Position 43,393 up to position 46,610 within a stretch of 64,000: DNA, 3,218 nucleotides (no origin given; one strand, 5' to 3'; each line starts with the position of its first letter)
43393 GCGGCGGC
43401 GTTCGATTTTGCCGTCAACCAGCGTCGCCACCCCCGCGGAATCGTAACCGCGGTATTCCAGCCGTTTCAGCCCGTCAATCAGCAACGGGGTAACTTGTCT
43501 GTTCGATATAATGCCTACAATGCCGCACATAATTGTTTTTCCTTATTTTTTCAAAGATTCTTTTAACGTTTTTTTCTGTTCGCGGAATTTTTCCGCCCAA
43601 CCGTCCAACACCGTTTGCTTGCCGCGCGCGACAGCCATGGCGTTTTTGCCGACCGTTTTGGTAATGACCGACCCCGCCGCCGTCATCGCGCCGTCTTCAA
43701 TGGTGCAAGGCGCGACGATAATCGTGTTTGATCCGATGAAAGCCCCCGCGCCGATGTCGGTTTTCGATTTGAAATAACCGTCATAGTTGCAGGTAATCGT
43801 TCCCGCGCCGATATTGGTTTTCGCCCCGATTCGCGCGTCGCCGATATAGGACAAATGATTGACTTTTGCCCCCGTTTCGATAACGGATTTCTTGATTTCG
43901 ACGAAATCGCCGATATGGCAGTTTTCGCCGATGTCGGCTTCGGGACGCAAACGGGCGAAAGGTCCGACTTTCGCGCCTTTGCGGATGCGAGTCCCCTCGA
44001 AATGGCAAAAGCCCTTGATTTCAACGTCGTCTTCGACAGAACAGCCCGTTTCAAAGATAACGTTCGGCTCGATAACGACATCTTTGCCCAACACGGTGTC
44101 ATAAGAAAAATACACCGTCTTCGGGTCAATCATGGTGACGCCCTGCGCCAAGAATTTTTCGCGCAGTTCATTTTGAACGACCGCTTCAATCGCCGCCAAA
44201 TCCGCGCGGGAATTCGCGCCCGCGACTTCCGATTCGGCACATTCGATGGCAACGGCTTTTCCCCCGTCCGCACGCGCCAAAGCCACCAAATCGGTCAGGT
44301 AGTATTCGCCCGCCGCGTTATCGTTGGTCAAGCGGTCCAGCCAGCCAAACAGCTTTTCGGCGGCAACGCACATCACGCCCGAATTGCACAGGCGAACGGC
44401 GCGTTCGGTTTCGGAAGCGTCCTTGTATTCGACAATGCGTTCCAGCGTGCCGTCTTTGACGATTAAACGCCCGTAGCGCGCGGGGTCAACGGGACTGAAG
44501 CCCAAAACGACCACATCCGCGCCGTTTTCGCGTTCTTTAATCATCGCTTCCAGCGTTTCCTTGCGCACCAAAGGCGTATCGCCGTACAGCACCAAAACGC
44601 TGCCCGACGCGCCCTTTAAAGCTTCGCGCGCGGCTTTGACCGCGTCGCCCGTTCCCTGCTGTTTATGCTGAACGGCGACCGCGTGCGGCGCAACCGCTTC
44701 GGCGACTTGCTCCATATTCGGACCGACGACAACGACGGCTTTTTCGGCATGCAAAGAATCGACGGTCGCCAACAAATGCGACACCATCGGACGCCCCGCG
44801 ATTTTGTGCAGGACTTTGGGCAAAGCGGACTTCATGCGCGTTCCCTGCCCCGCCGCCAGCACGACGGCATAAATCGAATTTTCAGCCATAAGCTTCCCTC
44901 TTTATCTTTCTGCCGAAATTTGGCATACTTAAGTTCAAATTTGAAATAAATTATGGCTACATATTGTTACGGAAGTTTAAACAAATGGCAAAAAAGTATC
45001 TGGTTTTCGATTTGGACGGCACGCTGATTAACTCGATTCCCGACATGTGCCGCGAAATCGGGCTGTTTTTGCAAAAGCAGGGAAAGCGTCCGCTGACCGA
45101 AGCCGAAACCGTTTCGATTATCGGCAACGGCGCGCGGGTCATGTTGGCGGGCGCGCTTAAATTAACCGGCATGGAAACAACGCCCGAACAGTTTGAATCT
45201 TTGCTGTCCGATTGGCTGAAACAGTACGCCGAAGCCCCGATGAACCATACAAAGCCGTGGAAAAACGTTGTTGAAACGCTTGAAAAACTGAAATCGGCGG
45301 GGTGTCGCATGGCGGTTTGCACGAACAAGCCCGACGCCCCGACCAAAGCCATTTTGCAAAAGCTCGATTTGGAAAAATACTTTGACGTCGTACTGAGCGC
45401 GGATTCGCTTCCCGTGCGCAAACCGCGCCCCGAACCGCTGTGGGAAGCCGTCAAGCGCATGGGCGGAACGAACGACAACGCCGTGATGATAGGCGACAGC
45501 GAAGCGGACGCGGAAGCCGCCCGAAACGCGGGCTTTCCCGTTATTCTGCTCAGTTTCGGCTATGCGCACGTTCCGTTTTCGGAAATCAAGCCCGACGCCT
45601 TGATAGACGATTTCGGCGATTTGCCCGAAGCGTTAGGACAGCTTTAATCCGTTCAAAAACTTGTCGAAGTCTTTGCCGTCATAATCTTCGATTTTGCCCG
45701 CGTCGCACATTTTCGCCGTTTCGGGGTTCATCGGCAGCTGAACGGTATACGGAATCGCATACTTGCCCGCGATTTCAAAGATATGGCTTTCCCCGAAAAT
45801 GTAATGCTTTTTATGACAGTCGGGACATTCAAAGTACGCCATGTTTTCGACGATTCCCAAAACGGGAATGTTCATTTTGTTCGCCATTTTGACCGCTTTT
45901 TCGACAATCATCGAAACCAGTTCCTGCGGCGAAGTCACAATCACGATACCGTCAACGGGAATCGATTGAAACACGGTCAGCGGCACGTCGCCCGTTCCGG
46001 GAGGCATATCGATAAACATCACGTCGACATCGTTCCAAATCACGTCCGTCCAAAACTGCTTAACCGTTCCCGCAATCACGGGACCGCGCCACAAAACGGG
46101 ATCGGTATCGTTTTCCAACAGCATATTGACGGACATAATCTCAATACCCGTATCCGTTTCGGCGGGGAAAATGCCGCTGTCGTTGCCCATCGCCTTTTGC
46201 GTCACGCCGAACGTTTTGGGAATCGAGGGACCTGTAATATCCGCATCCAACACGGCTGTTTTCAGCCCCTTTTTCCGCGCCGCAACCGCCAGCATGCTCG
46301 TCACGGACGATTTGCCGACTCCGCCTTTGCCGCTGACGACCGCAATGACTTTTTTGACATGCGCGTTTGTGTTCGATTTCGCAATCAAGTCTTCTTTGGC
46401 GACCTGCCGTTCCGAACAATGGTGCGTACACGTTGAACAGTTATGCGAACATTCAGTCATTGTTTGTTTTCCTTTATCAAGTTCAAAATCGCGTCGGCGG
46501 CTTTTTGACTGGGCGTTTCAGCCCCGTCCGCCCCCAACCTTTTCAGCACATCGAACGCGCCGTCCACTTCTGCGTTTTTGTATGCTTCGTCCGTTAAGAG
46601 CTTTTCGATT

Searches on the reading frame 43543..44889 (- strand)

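Call 25: search_protein_families(library=pfam, proteins=[window:43543-44889:-], max_evalue=0.001)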
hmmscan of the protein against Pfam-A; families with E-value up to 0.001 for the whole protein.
window:43543-44889:- (448 aa): 8 families
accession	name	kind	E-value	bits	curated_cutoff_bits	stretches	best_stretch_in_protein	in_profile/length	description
PF00132.30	Hexapep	-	2.3e-26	90.8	27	3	377-411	2-36/36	Bacterial transferase hexapeptide (six repeats)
PF12804.13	NTP_transf_3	-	9.4e-23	81.6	27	1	8-134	1-126/160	MobA-like NTP transferase domain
PF01128.25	IspD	-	3.5e-13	50.3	27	1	6-129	1-126/221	2-C-methyl-D-erythritol 4-phosphate cytidylyltransferase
PF25084.1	LbH_EIF2B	-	1.4e-09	38.3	54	1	317-364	38-85/105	EIF2B subunit epsilon LbH domain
PF00483.29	NTP_transferase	-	1.1e-08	35.4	21.2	1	8-154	2-162/245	Nucleotidyl transferase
PF02348.25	CTP_transf_3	-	3.1e-06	27.6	22.6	1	25-125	16-120/217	Cytidylyltransferase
PF25087.1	GMPPB_C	-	6.6e-06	26.2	39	0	315-359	8-53/110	GMPPB C-terminal domain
PF14602.12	Hexapep_2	-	0.00046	20.3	27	1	379-411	4-34/34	Hexapeptide repeat of succinyl-transferase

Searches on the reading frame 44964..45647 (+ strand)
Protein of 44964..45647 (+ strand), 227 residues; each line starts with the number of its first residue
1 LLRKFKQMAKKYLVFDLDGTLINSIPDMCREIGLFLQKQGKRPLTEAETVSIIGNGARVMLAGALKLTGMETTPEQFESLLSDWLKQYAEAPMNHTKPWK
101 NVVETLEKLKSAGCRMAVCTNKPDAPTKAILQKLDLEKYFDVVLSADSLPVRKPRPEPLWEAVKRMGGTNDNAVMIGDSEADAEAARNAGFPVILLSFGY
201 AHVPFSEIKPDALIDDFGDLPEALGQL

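Call 25: search_protein_families(library=pfam, proteins=[window:44964-45647:+], max_evalue=0.001)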
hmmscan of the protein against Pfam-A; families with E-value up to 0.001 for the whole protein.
window:44964-45647:+ (227 aa): 6 families
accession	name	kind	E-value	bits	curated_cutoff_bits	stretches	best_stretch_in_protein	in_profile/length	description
PF13419.12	HAD_2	-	6.1e-36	124.6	23.8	1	14-195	2-177/178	Haloacid dehalogenase-like hydrolase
PF00702.32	Hydrolase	-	3.6e-31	109.5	26.4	1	11-190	2-191/191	haloacid dehalogenase-like hydrolase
PF12710.13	HAD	-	1.3e-11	45.8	27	1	13-187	1-189/189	haloacid dehalogenase-like hydrolase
PF13242.12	Hydrolase_like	-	3e-10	40.3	22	1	152-220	3-75/75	HAD-hyrolase-like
PF08282.18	Hydrolase_3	-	1.6e-05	25.2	20.9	0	100-139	18-57/255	haloacid dehalogenase-like hydrolase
PF13344.12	Hydrolase_6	-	2.6e-05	24.7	27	0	95-135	12-52/101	Haloacid dehalogenase-like hydrolase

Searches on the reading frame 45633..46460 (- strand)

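Call 25: search_protein_families(library=pfam, proteins=[window:45633-46460:-], max_evalue=0.001)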
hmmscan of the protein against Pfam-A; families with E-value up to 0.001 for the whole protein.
window:45633-46460:- (275 aa): 5 families
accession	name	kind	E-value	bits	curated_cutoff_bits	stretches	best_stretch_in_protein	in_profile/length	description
PF10609.15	ParA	-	2.5e-88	296.1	27.1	1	35-256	2-223/246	NUBPL iron-transfer P-loop NTPase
PF01656.29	CbiA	-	7.4e-11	42.5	25.4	1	39-185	1-62/125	CobQ/CobB/MinD/ParA nucleotide binding domain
PF13614.12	AAA_31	-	1.7e-06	28.5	27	1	37-77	2-42/177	AAA domain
PF02374.21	ArsA_ATPase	-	6.8e-05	22.7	24.3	1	40-74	4-38/305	Anion-transporting ATPase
PF09140.17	MipZ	-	0.00052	19.8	20.7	1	38-85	2-49/262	ATPase MipZ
